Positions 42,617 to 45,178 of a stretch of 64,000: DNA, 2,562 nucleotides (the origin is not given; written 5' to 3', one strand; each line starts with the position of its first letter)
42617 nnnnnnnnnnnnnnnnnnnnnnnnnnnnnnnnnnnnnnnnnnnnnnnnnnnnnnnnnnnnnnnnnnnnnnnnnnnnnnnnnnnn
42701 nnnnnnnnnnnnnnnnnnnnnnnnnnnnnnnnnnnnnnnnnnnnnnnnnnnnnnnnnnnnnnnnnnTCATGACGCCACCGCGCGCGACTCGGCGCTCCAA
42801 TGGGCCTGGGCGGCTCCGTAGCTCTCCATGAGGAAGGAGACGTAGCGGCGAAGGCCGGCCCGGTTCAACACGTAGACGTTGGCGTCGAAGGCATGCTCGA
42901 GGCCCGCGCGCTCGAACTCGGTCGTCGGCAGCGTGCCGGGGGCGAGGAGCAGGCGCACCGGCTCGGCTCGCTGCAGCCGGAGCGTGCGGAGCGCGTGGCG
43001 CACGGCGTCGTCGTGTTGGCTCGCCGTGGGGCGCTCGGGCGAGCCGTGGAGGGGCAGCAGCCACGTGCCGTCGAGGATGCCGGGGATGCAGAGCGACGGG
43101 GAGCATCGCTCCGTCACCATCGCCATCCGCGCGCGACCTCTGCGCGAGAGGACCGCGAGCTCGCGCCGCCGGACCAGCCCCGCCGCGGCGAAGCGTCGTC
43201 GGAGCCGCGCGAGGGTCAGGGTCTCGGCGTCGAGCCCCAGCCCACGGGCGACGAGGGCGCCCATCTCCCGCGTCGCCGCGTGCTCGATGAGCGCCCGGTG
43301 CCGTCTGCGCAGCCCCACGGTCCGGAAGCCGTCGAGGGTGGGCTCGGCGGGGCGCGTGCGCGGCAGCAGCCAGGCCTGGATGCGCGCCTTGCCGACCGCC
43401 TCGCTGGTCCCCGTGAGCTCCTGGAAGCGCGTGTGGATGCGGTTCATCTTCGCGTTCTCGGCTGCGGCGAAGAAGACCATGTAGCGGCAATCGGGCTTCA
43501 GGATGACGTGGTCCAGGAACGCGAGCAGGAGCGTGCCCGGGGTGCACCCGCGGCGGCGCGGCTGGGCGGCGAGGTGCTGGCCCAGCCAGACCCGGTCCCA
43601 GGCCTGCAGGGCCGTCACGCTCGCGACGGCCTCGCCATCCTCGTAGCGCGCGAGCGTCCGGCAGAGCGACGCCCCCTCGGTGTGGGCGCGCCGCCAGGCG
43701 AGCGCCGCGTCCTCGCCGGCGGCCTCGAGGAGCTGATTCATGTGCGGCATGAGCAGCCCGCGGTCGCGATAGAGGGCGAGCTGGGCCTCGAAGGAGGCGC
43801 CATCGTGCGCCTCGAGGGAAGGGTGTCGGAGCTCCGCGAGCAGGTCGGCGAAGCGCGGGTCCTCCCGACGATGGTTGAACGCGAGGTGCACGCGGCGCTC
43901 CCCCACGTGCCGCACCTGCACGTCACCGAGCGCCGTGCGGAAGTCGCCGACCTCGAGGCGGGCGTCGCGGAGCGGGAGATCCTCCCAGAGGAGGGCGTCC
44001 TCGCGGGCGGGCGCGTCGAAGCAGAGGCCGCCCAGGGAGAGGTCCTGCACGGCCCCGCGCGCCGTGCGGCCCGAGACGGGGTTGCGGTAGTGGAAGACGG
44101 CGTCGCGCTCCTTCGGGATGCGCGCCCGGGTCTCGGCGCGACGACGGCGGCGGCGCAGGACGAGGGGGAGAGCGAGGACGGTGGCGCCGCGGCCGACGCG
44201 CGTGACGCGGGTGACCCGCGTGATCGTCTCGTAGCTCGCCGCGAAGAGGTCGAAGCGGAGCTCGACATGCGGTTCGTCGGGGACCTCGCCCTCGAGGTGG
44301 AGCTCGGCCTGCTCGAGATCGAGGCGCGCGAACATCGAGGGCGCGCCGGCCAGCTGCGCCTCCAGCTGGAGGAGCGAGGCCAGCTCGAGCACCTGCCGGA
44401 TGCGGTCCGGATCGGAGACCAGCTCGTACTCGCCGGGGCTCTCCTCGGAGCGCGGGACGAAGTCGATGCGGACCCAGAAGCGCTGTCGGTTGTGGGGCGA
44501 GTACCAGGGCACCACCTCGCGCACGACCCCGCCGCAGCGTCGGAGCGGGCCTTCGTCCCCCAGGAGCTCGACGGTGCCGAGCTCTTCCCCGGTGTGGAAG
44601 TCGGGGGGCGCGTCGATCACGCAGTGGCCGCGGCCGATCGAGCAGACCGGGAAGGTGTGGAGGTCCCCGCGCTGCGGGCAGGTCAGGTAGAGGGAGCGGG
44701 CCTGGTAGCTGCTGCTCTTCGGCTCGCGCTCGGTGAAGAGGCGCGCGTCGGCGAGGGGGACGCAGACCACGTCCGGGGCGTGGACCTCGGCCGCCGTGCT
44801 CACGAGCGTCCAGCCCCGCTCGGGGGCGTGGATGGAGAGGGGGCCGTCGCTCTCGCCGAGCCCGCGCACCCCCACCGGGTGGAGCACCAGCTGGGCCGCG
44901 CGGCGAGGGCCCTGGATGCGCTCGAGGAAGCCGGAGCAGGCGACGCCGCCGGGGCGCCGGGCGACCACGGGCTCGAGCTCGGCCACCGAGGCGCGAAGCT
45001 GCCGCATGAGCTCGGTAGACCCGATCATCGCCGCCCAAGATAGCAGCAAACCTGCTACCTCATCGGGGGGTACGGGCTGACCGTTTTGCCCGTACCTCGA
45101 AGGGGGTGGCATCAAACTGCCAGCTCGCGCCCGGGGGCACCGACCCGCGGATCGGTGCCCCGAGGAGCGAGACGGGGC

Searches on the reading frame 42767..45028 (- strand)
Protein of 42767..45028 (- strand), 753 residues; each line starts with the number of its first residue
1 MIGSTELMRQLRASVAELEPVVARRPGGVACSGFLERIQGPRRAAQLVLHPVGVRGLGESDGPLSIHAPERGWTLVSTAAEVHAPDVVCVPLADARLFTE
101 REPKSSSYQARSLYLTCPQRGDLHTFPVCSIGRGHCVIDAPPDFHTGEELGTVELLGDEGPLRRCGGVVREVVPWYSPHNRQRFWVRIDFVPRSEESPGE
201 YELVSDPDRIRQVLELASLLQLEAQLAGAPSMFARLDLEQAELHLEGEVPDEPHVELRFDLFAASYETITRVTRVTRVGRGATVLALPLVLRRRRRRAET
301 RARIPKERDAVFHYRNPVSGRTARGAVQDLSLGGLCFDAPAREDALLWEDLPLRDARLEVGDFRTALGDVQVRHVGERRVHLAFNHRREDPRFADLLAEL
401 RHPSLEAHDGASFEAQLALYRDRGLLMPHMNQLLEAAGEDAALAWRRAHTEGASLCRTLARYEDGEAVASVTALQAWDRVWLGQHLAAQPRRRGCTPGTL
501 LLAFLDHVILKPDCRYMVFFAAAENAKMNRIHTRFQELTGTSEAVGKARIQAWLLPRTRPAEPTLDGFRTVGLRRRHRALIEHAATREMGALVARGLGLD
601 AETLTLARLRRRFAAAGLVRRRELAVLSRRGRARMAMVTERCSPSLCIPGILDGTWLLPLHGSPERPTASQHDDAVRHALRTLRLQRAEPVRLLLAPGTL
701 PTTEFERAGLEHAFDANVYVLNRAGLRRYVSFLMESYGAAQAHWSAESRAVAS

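Call 4: search_protein_families(library=pfam, proteins=[window:42767-45028:-], max_evalue=0.01)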
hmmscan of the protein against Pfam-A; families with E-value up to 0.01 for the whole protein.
window:42767-45028:- (753 aa): 1 family
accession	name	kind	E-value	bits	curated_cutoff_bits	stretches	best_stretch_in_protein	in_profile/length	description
PF07238.19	PilZ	-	0.00035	21.3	22.5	0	296-389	2-90/102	PilZ domain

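Call 5: search_protein_families(library=ncbifam, proteins=[window:42767-45028:-], max_evalue=0.01)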
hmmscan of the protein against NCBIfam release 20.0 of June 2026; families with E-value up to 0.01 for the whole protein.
window:42767-45028:- (753 aa): 0 families

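Call 10: find_homologous_proteins(query=window:42767-45028:-, max_evalue=0.001)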
Query window:42767-45028:- (753 aa): 7 proteins with E <= 0.001 among 8000 candidates.
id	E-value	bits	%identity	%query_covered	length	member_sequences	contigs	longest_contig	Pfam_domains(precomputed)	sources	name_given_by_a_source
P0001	0.0e+0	1690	100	100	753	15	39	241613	-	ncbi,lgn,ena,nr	ncbi:MAG TPA: hypothetical protein RMH85_26680 [Polyangiaceae bacterium LLY-WYZ-15_(1-7)]|nr:hypothe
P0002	5.0e-151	523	44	100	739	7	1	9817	-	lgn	-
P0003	4.3e-150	520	45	86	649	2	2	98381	-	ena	-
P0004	2.0e-147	511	43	98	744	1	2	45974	-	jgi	-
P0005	4.8e-143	496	42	97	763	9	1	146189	-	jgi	jgi:hypothetical protein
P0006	4.5e-78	282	31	97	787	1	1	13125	-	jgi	jgi:hypothetical protein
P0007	1.3e-20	92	25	54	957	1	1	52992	PF07238.20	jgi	-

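Call 11: find_encoding_contigs(protein=P0005, flank=10000, max_places=3)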
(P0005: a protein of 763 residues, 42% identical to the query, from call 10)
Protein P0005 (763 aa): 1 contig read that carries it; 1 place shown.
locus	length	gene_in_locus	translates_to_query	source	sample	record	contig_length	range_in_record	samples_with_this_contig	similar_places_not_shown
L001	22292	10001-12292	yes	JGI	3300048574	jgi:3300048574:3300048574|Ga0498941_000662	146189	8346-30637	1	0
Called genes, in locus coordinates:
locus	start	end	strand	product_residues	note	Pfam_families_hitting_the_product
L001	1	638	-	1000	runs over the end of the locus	PF13620:CarboxypepD_reg, PF07715:Plug, PF00593:TonB_dep_Rec_b-barrel, PF14905:OMP_b-brl_3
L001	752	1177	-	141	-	PF02472:ExbD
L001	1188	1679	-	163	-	PF02472:ExbD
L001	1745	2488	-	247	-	PF01618:MotA_ExbB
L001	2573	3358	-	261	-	-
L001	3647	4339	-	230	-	PF00072:Response_reg, PF00486:Trans_reg_C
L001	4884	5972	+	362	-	PF00005:ABC_tran, PF13304:AAA_21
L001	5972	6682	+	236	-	PF12679:ABC2_membrane_2, PF12698:ABC2_membrane_3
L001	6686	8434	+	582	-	PF23357:DUF7088, PF09822:ABC_transp_aux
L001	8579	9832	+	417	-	-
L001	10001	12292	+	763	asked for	-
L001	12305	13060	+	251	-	PF13489:Methyltransf_23, PF07021:MetW, PF08241:Methyltransf_11, PF08242:Methyltransf_12, PF13649:Methyltransf_25, PF13847:Methyltransf_31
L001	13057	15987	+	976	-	PF00512:HisKA, PF02518:HATPase_c, PF00072:Response_reg, PF00512:HisKA, PF02518:HATPase_c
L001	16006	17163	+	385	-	PF00072:Response_reg, PF02518:HATPase_c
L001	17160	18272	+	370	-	PF00072:Response_reg, PF13581:HATPase_c_2 (faint), PF02518:HATPase_c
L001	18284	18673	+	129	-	PF04241:DUF423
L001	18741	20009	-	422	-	PF00079:Serpin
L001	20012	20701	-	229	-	-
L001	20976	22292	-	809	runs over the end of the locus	-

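Call 12: find_encoding_contigs(protein=P0004, flank=10000, max_places=3)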
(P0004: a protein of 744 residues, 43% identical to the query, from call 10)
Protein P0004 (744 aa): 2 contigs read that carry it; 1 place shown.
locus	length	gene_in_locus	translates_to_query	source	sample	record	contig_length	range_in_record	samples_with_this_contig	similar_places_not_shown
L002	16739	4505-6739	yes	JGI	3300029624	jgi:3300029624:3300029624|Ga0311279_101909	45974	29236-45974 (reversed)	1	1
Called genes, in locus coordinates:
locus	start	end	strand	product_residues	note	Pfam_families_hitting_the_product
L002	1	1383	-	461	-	?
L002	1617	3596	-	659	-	PF01839:FG-GAP (weak), PF13517:FG-GAP_3 (weak)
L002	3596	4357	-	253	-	-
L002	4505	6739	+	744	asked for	-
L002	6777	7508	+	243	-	PF13489:Methyltransf_23, PF07021:MetW (weak), PF13649:Methyltransf_25, PF13847:Methyltransf_31, PF08241:Methyltransf_11, PF08242:Methyltransf_12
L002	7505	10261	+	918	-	PF13581:HATPase_c_2 (faint), PF00512:HisKA, PF02518:HATPase_c, PF14501:HATPase_c_5 (faint), PF00072:Response_reg, PF00512:HisKA, PF02518:HATPase_c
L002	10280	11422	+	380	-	PF00072:Response_reg, PF13581:HATPase_c_2 (weak), PF02518:HATPase_c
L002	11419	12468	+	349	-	PF00072:Response_reg, PF02518:HATPase_c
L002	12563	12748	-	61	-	-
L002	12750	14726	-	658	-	PF13785:DUF4178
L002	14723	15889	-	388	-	PF01595:CNNM, PF00571:CBS (weak)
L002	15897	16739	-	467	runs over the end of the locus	PF01262:AlaDh_PNT_C (faint), PF01266:DAO (weak), PF07992:Pyr_redox_2, PF13450:NAD_binding_8 (faint), PF13738:Pyr_redox_3 (faint), PF00070:Pyr_redox, PF22366:NDH2_C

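Call 13: find_encoding_contigs(protein=P0003, flank=10000, max_places=3)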
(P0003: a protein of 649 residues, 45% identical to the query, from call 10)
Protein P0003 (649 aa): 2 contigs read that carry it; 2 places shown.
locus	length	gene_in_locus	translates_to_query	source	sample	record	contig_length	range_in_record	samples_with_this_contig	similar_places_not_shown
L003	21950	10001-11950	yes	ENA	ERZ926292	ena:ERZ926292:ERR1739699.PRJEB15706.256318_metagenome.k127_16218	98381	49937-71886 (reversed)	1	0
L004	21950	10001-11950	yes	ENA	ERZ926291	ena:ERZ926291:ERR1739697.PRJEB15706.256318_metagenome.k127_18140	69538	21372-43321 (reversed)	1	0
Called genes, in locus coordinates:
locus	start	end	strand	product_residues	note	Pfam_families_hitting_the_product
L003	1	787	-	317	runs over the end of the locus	-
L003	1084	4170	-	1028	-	-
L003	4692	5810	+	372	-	PF00005:ABC_tran, PF13304:AAA_21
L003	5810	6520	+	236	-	PF12679:ABC2_membrane_2, PF12698:ABC2_membrane_3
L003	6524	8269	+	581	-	PF23357:DUF7088, PF09822:ABC_transp_aux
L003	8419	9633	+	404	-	PF14238:DUF4340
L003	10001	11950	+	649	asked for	-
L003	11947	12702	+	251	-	PF13489:Methyltransf_23, PF08241:Methyltransf_11, PF08242:Methyltransf_12, PF13649:Methyltransf_25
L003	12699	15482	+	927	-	PF12625:Arabinose_bd (weak), PF00512:HisKA, PF02518:HATPase_c, PF13581:HATPase_c_2 (faint), PF14501:HATPase_c_5 (faint), PF00072:Response_reg, PF00512:HisKA, PF02518:HATPase_c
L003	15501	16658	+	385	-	PF00072:Response_reg, PF02518:HATPase_c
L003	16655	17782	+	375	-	PF00072:Response_reg, PF02518:HATPase_c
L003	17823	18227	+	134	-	PF04241:DUF423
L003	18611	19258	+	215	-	-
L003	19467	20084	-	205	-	-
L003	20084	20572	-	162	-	PF01152:Bac_globin (weak)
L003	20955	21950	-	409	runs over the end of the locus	PF13432:TPR_16 (faint), PF14559:TPR_19 (weak)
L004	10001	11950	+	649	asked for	-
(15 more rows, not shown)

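Call 14: find_encoding_contigs(protein=P0006, flank=10000, max_places=3)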
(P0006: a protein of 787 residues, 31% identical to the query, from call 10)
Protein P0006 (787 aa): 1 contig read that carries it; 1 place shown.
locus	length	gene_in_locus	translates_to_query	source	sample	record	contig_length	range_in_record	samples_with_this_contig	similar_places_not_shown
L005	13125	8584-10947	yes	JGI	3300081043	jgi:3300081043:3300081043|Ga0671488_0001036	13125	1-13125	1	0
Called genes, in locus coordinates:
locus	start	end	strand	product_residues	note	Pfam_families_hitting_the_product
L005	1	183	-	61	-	?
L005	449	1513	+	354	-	PF16697:Yop-YscD_cpl, PF00498:FHA, PF00990:GGDEF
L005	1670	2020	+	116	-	PF00072:Response_reg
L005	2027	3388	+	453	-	PF00072:Response_reg, PF00158:Sigma54_activat, PF14532:Sigma54_activ_2, PF25601:AAA_lid_14, PF02954:HTH_8 (weak)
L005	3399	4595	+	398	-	PF00072:Response_reg, PF00563:EAL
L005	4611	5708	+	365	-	-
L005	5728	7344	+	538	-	PF16697:Yop-YscD_cpl, PF00498:FHA, PF02518:HATPase_c, PF00072:Response_reg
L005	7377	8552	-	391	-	PF00072:Response_reg, PF02518:HATPase_c, PF14501:HATPase_c_5 (weak)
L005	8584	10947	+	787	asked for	-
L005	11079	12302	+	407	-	PF04055:Radical_SAM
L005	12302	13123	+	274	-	?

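Call 15: find_encoding_contigs(protein=P0007, flank=10000, max_places=3)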
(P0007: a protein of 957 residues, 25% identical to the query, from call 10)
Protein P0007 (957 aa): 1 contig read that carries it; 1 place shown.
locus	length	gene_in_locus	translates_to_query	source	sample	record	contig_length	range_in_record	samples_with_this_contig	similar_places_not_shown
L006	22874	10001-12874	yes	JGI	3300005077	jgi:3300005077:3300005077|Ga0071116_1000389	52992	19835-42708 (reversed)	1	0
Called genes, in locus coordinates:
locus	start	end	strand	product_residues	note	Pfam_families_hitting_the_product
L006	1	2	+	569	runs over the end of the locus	PF02776:TPP_enzyme_N, PF00205:TPP_enzyme_M, PF02775:TPP_enzyme_C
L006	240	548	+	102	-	-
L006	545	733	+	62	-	-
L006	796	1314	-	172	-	-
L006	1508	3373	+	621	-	PF02771:Acyl-CoA_dh_N, PF02770:Acyl-CoA_dh_M, PF00441:Acyl-CoA_dh_1, PF22924:ACOX_C_alpha1, PF12806:Acyl-CoA_dh_C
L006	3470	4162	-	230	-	PF02627:CMD (faint)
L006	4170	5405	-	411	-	-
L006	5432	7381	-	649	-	PF03417:AAT (weak)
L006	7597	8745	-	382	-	PF02771:Acyl-CoA_dh_N, PF02770:Acyl-CoA_dh_M, PF00441:Acyl-CoA_dh_1, PF22924:ACOX_C_alpha1 (faint), PF08028:Acyl-CoA_dh_2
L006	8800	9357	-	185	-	PF13560:HTH_31, PF01381:HTH_3, PF12844:HTH_19 (weak), PF07883:Cupin_2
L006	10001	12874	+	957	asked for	PF07238:PilZ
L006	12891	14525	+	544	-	PF04055:Radical_SAM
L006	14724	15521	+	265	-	PF02353:CMAS (weak), PF13489:Methyltransf_23, PF01135:PCMT, PF01209:Ubie_methyltran, PF13847:Methyltransf_31, PF08241:Methyltransf_11, PF08242:Methyltransf_12, PF13649:Methyltransf_25, +2 more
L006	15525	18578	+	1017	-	PF00512:HisKA, PF02518:HATPase_c, PF13581:HATPase_c_2 (faint), PF00072:Response_reg, PF00512:HisKA (weak), PF02518:HATPase_c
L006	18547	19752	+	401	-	PF00072:Response_reg, PF00512:HisKA, PF02518:HATPase_c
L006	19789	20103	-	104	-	-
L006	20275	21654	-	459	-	PF00515:TPR_1 (faint), PF13424:TPR_12 (faint), PF12895:ANAPC3 (faint), PF07719:TPR_2 (faint), PF13174:TPR_6 (faint), PF13176:TPR_7 (faint), PF13429:TPR_15, PF13432:TPR_16 (weak), +5 more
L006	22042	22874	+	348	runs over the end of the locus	PF07719:TPR_2 (faint)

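Call 16: find_encoding_contigs(protein=P0002, flank=10000, max_places=3)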
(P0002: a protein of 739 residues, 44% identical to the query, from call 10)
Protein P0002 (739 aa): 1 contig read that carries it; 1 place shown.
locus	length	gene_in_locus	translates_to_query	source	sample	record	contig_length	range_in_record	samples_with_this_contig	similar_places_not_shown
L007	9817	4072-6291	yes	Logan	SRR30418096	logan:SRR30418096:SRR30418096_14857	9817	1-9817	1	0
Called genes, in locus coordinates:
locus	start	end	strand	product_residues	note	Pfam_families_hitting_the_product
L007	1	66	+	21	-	?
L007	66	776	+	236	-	PF12679:ABC2_membrane_2, PF12698:ABC2_membrane_3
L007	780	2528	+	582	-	PF23357:DUF7088, PF09822:ABC_transp_aux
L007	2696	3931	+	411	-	-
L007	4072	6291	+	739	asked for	-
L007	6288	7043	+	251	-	PF13489:Methyltransf_23, PF08241:Methyltransf_11, PF08242:Methyltransf_12 (weak), PF13649:Methyltransf_25, PF13847:Methyltransf_31 (faint)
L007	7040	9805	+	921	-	PF00512:HisKA, PF02518:HATPase_c, PF13581:HATPase_c_2 (faint), PF14501:HATPase_c_5 (faint), PF00072:Response_reg, PF00512:HisKA, PF02518:HATPase_c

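Call 21: search_solved_structures(query=A1, max_evalue=1, show_alignments=2)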
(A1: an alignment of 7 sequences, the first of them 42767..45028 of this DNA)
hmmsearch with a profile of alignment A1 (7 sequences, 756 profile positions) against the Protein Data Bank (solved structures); distinct sequences matched with E-value up to 1: 0.

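Call 29: predict_structure(alignment_id=A1)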
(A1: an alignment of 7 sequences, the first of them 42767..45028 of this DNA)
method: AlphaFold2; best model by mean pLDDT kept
length: 753 residues; sequences in the alignment: 7
mean_pLDDT: 78.8   pTM: 0.63
mean pLDDT of the five models: 78.8, 78.4, 77.3, 75.4, 73.3
residues with pLDDT >= 90: 151; 70-90: 428; 50-70: 138; < 50: 36
segments of 3 or more residues with pLDDT < 50: 1-3, 100-105, 194-198, 665-667, 739-753
pLDDT, mean of each block of 10 residues (from residue 1): 63 83 79 86 85 74 80 82 87 77 50 82 83 85 82 84 88 72 84 51 75 69 69 65 69 78 76 67 74 67 82 91 91 88 83 92 89 85 76 79 69 83 84 89 86 65 65 83 75 57 71 83 82 73 83 86 73 92 92 93 88 89 91 92 83 91 54 85 85 91 89 92 81 63 38 31
secondary structure, 60 per line:
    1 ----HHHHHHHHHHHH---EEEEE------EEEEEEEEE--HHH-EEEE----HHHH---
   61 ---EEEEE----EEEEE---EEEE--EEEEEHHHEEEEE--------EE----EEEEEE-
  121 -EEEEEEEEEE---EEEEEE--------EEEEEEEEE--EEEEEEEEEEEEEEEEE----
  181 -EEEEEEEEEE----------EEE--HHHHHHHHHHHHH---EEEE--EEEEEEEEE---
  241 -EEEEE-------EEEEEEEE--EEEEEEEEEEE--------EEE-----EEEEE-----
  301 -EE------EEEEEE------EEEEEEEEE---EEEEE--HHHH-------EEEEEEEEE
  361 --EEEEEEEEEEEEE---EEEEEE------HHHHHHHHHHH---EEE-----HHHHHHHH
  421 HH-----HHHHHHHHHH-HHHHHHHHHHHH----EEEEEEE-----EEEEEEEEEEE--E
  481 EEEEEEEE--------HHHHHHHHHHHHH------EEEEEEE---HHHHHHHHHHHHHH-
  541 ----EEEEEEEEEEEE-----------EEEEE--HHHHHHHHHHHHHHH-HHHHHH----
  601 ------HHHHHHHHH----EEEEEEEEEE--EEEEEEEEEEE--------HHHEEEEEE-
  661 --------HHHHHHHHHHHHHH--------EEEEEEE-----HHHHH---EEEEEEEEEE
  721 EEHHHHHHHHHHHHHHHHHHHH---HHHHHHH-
elements in order (helices of 4 or more, strands of 3 or more residues): H5-16 E20-24 E31-39 E46-49 H54-57 E64-68 E73-77 E81-84 E87-91 E95-99 E114-119 E122-131 E135-140 E149-157 E160-176 E182-191 E202-204 H207-219 E223-226 E229-237 E242-246 E254-261 E264-274 E283-285 E291-295 E310-315 E322-330 E334-338 H341-344 E352-360 E363-375 E379-384 H391-401 E405-407 H413-422 H428-437 H439-450 E455-461 E467-477 E480-488 H497-509 E516-522 H526-539 E545-556 E568-572 H575-589 H591-596 H607-615 E620-629 E632-642 E654-659 H669-682 E691-697 H703-707 E711-722 H723-742 H746-752

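Call 31: search_protein_representatives(alignment_id=A1)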
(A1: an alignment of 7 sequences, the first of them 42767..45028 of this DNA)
Query: 7 sequences, 756 profile positions. Proteins with E-value up to 0.001 (for the whole library): 1527; up to 1e-10: 1111; up to 1e-30: 269. The best 150 are listed.
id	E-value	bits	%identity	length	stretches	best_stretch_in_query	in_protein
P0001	0.0e+00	1071.2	-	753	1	1-751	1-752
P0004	0.0e+00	1052.1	-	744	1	5-751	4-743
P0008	3.4e-282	954.6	-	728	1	1-747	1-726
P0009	2.3e-231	786.6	-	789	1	6-751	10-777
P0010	1.3e-215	734.4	-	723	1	36-744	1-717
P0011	1.6e-204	697.8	-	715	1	19-748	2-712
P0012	2.1e-203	694.1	-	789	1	8-752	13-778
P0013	2.6e-193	660.7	-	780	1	6-750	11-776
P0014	3.4e-189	647.1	-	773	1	10-750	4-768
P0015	2.7e-188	644.1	-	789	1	7-751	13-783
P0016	7.9e-184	629.4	-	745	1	10-744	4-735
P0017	1.3e-182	625.4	-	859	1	9-749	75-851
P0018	1.5e-182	625.1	-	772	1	12-751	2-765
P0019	2.9e-181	620.9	-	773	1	8-749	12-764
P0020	1.3e-178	612.1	-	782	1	7-747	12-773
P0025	4.6e-173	593.8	-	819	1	6-752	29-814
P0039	6.8e-158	543.6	-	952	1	5-745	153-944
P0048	2.5e-140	485.5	-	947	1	5-741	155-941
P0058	1.7e-105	370.3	-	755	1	9-743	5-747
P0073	4.6e-64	233.4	-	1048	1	105-733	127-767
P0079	3.2e-59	217.3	-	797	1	105-736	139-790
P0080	4.2e-59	217.0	-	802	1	126-742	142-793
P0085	4.7e-57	210.2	-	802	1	125-731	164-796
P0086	2.0e-56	208.1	-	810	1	123-751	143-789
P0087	3.6e-56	207.3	-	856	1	123-733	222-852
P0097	7.5e-54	199.6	-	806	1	130-741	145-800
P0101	2.9e-53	197.6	-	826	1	108-738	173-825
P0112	2.1e-51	191.5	-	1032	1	4-539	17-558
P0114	1.2e-50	189.0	-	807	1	63-734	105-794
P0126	1.0e-47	179.3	-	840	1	128-752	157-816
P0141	6.4e-45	170.1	-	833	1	125-752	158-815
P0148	2.4e-44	168.1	-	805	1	131-751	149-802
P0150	4.7e-44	167.2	-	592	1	411-742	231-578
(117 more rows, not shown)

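Call 33: list_cluster_members(proteins=[P0008, P0009, P0012, P0017, P0025, P0039, P0058, P0073, P0086, P0112])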
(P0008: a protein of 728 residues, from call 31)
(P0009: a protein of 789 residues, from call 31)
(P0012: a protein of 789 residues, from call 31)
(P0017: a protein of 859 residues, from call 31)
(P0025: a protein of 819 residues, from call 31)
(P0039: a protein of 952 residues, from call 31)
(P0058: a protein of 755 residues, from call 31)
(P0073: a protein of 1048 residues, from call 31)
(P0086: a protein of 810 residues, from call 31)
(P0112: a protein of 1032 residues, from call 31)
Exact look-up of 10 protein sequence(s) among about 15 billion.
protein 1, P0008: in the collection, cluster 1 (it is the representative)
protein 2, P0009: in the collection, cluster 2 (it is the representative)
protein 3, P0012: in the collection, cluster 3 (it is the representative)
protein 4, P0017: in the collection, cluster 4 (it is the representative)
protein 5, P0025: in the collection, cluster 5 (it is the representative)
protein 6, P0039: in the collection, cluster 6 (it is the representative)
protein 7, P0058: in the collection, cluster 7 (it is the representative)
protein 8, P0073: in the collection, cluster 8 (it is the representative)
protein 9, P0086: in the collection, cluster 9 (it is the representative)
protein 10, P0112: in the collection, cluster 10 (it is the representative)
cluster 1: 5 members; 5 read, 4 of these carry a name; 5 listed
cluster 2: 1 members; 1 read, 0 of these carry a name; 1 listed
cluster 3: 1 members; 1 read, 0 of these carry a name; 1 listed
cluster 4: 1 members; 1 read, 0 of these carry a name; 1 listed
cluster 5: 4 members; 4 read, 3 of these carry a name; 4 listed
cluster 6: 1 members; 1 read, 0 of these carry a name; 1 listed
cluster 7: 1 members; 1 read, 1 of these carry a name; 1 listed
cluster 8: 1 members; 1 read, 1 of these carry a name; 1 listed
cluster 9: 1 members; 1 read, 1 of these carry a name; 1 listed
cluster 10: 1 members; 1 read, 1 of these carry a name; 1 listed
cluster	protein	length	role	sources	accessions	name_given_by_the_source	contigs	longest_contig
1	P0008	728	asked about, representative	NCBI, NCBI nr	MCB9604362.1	MAG: hypothetical protein H6720_28910 [Sandaracinus sp.] | hypothetical protein [Sandaracinus sp.]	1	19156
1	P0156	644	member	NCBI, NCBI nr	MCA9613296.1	MAG: hypothetical protein KC586_11140 [Myxococcales bacterium] | hypothetical protein [Myxococcales bacterium]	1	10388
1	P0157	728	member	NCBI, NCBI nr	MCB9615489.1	MAG: hypothetical protein H6722_23905 [Sandaracinus sp.] | hypothetical protein [Sandaracinus sp.]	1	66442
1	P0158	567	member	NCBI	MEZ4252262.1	MAG: hypothetical protein R3B99_28960 [Polyangiales bacterium]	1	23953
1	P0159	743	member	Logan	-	-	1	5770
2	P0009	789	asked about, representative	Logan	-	-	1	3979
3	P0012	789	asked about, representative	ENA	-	-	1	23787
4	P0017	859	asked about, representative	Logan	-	-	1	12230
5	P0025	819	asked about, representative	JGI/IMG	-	hypothetical protein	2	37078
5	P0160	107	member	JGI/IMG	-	hypothetical protein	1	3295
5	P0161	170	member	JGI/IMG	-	hypothetical protein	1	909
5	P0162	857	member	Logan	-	-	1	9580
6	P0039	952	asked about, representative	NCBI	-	-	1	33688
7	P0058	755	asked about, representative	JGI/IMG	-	hypothetical protein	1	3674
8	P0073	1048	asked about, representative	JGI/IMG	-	ubiquinone/menaquinone biosynthesis C-methylase UbiE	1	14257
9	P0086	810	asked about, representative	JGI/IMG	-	hypothetical protein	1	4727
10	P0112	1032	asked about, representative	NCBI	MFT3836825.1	MAG: methyltransferase domain-containing protein [Myxococcaceae bacterium]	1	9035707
